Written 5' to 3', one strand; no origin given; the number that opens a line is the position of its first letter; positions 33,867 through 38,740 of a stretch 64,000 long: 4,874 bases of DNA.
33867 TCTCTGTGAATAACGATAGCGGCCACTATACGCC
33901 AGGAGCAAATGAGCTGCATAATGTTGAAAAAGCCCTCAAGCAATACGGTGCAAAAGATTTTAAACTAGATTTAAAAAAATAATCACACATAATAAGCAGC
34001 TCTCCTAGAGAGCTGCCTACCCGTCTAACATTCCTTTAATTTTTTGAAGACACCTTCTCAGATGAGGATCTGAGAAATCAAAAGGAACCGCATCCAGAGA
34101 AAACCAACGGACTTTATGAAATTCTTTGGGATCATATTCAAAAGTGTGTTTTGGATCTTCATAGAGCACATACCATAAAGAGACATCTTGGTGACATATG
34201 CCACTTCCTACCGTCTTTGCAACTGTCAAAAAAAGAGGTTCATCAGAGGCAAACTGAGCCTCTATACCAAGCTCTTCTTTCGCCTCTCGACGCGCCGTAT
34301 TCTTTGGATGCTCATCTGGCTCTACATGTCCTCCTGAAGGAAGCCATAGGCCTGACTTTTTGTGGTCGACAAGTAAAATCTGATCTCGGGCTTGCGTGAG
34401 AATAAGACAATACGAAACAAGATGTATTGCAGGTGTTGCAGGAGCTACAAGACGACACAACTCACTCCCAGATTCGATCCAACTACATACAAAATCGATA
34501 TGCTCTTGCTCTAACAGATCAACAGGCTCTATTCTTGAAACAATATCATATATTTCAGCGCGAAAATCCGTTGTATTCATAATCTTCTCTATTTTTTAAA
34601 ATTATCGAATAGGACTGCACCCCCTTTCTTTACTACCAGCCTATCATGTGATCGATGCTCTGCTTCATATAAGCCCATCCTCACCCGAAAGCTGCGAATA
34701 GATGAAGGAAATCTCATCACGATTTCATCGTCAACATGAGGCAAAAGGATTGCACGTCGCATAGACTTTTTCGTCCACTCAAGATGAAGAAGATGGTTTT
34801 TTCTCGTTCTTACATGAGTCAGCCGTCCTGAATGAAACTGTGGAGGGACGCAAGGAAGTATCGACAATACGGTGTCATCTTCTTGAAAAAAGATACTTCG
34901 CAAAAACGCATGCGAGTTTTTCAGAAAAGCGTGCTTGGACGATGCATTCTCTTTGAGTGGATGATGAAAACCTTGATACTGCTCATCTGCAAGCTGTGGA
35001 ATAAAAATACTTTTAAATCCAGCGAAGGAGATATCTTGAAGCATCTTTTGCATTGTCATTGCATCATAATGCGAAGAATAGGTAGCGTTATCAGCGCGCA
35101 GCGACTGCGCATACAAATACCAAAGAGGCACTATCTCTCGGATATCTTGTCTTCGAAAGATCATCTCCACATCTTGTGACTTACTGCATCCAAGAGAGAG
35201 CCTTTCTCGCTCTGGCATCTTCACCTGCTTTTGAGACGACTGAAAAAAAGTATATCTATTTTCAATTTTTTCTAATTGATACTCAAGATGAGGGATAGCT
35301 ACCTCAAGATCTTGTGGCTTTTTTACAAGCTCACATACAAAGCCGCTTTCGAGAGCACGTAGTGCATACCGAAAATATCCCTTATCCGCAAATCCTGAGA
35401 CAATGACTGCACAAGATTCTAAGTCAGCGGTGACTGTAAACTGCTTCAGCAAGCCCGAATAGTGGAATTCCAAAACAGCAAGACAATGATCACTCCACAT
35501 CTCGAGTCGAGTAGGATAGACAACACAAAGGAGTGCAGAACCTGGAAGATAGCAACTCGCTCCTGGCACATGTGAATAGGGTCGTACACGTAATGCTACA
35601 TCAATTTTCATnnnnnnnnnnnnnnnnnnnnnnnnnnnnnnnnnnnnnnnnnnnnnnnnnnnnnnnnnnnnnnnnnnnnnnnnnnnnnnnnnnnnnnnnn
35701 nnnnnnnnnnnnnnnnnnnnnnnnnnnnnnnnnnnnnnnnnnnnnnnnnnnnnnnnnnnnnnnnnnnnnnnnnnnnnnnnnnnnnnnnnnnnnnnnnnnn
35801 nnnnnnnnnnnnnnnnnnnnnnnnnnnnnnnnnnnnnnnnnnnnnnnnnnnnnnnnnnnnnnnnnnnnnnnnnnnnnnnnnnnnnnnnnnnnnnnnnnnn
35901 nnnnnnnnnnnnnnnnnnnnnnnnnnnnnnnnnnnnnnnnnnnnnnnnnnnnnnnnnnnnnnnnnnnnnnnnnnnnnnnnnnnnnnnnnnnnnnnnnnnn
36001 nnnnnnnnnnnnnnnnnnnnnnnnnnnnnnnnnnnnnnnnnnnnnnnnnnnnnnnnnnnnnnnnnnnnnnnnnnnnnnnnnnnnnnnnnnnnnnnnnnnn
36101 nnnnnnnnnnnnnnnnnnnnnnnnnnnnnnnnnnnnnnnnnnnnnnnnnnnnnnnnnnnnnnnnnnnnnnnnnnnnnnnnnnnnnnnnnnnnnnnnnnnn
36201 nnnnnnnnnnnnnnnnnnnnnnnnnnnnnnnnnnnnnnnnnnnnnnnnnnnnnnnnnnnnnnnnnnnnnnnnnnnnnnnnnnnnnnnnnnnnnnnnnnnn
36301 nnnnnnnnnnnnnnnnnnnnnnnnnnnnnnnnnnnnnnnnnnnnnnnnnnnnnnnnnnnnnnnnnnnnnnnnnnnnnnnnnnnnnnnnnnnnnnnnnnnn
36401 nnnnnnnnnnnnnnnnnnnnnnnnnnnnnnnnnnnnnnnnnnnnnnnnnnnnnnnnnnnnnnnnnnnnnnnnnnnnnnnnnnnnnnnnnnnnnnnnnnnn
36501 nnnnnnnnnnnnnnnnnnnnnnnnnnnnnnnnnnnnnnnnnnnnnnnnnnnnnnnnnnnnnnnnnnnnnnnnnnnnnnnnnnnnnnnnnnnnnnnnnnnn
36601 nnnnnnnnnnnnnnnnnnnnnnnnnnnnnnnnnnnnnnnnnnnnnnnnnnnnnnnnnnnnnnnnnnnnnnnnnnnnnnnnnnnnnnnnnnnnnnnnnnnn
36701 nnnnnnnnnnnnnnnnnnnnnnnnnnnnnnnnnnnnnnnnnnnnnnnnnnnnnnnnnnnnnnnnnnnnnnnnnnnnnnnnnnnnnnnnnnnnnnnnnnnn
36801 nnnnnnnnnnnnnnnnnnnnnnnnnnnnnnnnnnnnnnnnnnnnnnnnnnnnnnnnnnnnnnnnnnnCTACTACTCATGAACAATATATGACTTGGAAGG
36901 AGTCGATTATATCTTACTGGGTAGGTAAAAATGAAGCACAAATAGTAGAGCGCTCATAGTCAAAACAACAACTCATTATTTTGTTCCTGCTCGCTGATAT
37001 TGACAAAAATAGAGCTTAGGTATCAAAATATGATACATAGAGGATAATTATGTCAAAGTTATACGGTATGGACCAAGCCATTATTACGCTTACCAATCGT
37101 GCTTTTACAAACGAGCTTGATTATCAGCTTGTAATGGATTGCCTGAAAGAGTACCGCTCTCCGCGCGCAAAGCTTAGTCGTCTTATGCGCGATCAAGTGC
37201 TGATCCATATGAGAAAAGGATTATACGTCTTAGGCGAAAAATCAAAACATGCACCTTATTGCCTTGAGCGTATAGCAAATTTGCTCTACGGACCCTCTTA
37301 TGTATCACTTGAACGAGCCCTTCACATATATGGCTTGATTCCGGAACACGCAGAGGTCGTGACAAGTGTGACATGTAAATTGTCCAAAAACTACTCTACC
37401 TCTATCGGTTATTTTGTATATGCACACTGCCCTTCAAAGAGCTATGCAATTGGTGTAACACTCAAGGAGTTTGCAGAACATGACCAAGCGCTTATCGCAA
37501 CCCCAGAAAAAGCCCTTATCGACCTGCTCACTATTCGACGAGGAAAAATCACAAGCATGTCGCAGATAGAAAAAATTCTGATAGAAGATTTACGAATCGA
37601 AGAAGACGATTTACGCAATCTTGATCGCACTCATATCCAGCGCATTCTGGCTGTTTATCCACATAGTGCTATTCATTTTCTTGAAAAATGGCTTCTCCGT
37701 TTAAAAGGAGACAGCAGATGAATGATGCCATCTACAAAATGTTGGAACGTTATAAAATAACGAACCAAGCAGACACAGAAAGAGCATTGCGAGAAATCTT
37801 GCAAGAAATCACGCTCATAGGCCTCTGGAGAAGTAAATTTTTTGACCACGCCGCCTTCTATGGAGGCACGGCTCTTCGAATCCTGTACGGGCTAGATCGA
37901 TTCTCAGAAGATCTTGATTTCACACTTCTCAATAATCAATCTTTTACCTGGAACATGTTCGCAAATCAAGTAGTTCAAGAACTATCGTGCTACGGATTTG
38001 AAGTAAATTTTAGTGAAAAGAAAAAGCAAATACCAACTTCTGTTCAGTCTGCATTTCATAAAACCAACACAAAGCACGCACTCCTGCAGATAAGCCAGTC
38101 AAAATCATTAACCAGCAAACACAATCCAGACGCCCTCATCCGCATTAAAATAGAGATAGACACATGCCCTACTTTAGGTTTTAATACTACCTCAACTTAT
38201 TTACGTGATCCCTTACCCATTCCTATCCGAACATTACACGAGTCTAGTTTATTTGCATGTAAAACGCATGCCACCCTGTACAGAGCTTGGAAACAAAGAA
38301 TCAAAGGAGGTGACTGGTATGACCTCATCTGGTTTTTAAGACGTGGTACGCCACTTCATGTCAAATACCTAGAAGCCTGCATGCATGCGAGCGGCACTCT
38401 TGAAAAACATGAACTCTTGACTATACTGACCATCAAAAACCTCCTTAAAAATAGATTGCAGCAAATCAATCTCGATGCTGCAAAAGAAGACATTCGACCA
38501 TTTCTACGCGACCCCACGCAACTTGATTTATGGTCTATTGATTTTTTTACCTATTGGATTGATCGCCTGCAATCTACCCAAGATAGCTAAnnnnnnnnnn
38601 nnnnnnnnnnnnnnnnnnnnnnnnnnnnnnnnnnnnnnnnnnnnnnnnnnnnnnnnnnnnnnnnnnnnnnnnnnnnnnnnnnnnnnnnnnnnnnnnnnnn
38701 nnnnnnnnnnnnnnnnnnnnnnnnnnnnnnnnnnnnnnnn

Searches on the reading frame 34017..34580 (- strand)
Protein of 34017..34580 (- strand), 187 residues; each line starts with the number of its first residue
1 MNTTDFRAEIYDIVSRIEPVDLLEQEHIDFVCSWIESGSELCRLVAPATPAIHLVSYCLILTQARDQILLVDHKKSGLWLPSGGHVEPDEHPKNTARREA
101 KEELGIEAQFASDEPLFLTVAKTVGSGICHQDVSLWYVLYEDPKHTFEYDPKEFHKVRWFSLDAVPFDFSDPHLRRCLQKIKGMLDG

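Call 72: search_protein_families(library=pfam, proteins=[window:34017-34580:-], max_evalue=0.0001)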
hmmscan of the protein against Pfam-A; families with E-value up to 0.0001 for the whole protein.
window:34017-34580:- (187 aa): 1 family
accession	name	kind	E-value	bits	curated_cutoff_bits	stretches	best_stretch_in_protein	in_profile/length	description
PF00293.34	NUDIX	-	6.2e-19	68.8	21.1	1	55-171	4-124/134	NUDIX domain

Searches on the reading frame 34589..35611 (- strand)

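Call 72: search_protein_families(library=pfam, proteins=[window:34589-35611:-], max_evalue=0.0001)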
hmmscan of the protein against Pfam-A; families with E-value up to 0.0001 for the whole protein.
window:34589-35611:- (340 aa): 1 family
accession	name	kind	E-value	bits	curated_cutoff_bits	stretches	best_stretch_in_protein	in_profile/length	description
PF21307.2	Glyco_hydro_95_C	-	4.3e-05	24.4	27.6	1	246-306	4-64/94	Glycoside hydrolase family 95, C-terminal domain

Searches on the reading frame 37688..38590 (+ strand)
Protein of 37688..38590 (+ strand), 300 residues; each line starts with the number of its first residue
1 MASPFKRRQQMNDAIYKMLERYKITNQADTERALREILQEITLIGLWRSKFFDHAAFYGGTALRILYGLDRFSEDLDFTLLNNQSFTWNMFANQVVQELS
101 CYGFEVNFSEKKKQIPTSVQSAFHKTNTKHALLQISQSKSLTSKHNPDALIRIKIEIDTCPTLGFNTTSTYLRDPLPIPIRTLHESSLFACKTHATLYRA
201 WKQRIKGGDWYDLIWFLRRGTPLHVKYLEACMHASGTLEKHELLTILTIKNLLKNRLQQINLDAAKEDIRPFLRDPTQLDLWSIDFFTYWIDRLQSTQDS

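Call 72: search_protein_families(library=pfam, proteins=[window:37688-38590:+], max_evalue=0.0001)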
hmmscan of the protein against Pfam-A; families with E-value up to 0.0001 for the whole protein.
window:37688-38590:+ (300 aa): 1 family
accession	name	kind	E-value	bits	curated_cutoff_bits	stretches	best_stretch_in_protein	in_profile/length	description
PF08843.17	AbiEii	-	6e-27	95.5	22.5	1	45-276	5-230/238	Nucleotidyl transferase AbiEii toxin, Type IV TA system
